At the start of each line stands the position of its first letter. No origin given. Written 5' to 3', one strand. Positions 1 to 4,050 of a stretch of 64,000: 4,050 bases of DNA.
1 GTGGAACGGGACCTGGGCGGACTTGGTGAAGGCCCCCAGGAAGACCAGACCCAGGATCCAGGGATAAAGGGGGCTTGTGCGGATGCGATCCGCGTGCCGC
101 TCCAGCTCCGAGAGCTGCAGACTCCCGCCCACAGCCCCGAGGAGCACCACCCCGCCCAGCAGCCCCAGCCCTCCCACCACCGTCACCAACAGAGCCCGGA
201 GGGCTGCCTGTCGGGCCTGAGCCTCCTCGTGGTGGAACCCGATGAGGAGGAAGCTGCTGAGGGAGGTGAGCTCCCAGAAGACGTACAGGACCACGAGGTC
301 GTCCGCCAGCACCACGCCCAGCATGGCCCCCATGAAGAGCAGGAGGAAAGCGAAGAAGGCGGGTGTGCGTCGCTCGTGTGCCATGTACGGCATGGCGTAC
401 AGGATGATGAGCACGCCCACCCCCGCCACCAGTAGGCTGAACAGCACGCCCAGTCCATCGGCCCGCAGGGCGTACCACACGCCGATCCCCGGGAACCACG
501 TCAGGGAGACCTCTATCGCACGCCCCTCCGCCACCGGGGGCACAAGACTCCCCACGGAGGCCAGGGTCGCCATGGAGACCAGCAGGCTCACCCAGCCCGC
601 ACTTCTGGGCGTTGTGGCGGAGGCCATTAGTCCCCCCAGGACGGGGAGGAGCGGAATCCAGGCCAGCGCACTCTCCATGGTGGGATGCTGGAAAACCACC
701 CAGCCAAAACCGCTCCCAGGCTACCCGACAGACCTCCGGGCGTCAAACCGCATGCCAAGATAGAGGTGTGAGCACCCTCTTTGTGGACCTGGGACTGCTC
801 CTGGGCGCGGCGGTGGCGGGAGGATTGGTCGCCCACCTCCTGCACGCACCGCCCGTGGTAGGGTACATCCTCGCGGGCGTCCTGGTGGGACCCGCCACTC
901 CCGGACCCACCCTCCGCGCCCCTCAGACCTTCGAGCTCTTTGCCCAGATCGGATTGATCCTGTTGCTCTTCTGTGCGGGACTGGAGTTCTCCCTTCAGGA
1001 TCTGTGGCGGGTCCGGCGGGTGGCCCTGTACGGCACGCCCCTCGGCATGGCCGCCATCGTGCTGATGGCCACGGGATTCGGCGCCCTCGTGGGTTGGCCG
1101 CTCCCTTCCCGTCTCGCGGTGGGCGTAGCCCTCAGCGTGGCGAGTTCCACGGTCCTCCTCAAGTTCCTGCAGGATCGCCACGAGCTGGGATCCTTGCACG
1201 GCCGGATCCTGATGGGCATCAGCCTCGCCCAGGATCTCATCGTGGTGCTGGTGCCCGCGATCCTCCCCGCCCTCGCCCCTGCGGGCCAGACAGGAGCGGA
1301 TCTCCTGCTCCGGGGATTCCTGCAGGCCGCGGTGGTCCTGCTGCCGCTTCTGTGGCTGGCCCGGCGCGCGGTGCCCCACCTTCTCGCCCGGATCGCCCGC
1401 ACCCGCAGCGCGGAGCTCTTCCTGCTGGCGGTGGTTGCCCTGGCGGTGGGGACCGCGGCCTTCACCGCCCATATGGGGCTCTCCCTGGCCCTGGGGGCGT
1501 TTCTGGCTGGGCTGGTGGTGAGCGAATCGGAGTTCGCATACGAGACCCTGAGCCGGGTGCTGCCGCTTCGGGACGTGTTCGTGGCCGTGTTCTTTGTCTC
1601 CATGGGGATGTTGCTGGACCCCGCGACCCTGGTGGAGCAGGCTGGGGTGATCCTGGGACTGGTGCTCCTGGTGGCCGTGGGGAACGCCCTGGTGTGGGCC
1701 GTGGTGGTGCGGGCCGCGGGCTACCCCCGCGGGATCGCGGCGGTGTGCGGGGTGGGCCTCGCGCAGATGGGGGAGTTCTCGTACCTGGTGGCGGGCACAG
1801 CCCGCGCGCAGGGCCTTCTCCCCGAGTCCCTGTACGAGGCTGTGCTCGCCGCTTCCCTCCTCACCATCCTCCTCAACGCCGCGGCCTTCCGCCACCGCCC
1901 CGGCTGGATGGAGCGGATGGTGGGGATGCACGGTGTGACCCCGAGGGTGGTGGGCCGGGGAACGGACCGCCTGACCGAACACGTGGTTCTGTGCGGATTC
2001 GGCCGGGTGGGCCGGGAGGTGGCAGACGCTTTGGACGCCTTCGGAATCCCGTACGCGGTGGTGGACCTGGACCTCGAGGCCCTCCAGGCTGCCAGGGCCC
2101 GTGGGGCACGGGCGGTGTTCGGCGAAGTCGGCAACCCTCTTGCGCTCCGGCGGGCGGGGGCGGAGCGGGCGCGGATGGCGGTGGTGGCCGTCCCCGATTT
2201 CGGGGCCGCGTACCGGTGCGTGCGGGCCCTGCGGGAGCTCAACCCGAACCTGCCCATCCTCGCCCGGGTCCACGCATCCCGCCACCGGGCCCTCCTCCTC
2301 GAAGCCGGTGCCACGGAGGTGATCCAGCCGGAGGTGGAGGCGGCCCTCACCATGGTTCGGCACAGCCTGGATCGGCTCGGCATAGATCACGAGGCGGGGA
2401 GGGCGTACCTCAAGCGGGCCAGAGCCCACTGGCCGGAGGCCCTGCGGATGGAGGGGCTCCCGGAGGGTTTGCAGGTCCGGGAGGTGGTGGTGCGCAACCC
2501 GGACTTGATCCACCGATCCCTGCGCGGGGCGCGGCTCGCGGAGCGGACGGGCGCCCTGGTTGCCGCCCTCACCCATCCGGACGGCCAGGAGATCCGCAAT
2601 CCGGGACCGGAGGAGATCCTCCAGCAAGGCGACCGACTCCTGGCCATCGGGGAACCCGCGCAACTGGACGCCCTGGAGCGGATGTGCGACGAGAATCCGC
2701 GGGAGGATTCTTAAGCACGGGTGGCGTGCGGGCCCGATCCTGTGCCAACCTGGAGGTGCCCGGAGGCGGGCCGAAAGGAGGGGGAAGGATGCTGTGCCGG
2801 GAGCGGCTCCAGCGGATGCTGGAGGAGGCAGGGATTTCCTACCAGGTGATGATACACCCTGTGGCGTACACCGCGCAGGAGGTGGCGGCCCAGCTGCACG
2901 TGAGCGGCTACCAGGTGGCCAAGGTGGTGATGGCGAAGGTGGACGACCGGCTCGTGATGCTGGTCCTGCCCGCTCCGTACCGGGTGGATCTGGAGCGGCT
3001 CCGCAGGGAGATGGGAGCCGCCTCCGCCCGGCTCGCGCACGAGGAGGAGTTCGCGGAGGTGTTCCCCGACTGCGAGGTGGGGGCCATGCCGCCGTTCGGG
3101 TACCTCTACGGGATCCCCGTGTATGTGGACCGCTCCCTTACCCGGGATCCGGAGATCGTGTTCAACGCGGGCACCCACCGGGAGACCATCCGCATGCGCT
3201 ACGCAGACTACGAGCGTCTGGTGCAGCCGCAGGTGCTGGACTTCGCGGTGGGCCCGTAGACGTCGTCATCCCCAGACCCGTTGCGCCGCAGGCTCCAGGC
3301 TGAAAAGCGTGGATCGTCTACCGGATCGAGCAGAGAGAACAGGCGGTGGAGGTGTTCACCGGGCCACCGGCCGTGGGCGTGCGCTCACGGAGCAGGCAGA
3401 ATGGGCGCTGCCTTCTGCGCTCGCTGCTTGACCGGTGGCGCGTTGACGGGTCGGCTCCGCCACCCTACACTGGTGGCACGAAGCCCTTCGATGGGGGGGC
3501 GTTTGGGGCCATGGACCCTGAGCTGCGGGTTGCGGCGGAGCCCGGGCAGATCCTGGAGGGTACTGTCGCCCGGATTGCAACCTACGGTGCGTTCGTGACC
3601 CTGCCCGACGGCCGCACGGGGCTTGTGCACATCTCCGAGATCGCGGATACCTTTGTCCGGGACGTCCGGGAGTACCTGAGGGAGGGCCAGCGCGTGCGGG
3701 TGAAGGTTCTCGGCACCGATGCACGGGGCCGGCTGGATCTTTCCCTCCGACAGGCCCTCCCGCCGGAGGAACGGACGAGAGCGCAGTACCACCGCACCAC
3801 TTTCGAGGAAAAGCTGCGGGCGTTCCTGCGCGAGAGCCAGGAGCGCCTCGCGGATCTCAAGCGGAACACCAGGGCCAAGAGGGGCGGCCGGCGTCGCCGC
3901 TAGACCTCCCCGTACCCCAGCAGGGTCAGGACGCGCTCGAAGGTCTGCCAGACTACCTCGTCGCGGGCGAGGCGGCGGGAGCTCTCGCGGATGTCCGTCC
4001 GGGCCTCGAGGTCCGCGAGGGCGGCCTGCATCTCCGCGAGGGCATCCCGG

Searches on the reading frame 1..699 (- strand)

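Call 10: search_protein_families(library=pfam, proteins=[window:1-699:-], max_evalue=0.01)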
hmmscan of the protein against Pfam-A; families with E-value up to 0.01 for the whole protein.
window:1-699:- (233 aa): 2 families
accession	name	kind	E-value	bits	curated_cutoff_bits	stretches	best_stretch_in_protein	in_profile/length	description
PF00361.26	Proton_antipo_M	-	3.9e-19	69.4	21.5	1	132-233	1-102/294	NADH:quinone oxidoreductase/Mrp antiporter, TM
PF00662.26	Proton_antipo_N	-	1.6e-10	41.1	24.5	1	75-116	10-51/51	NADH-Ubiquinone oxidoreductase (complex I), chain 5 N-terminus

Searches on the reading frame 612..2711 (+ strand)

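Call 10: search_protein_families(library=pfam, proteins=[window:612-2711:+], max_evalue=0.01)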
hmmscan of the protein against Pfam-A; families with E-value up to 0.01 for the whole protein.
window:612-2711:+ (700 aa): 4 families
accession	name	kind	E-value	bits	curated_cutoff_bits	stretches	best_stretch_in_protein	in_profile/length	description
PF00999.27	Na_H_Exchanger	-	1.1e-54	186.2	26.2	1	66-421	4-364/375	Sodium/hydrogen exchanger, transmembrane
PF02254.24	TrkA_N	-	4.1e-24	85.6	23.8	1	458-573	1-116/116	TrkA-N domain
PF02080.26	TrkA_C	-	1e-12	48.2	27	1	623-691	2-69/71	TrkA-C domain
PF02826.25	2-Hacid_dh_C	-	0.0046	16.8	25.1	1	452-495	33-76/178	D-isomer specific 2-hydroxyacid dehydrogenase, NAD binding domain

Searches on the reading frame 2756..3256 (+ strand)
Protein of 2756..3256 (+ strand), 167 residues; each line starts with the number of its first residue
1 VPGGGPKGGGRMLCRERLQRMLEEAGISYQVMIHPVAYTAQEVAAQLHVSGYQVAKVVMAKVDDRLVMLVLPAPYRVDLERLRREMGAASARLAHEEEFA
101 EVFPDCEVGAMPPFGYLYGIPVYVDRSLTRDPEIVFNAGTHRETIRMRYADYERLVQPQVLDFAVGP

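Call 10: search_protein_families(library=pfam, proteins=[window:2756-3256:+], max_evalue=0.01)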
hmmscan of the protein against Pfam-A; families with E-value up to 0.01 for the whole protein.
window:2756-3256:+ (167 aa): 1 family
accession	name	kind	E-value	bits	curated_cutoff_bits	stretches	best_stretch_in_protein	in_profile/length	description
PF04073.20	tRNA_edit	-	9e-31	107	25.5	1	34-155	1-123/123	Aminoacyl-tRNA editing domain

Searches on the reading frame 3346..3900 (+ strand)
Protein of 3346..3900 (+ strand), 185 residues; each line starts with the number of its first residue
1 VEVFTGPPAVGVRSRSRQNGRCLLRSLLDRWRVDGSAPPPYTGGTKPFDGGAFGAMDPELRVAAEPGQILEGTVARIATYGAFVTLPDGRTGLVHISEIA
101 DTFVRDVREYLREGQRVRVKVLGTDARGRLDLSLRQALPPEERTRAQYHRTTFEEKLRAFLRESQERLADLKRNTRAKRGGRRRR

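Call 10: search_protein_families(library=pfam, proteins=[window:3346-3900:+], max_evalue=0.01)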
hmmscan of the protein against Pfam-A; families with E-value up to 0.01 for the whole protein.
window:3346-3900:+ (185 aa): 4 families
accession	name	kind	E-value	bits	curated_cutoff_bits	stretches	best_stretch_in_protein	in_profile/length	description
PF00575.29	S1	-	4.9e-17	62.5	22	1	65-135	3-74/74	S1 RNA binding domain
PF23459.1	S1_RRP5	-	2.8e-07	31.4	27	1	65-128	2-65/72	RRP5 S1 domain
PF24685.1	OB_RRP5_4th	-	6.8e-05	23.2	31.5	1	67-124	9-71/92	RRP5 OB-fold domain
PF21543.3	CvfB_2nd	-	0.0024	18.2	27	1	70-135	17-75/76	Virulence regulatory factor CvfB, second domain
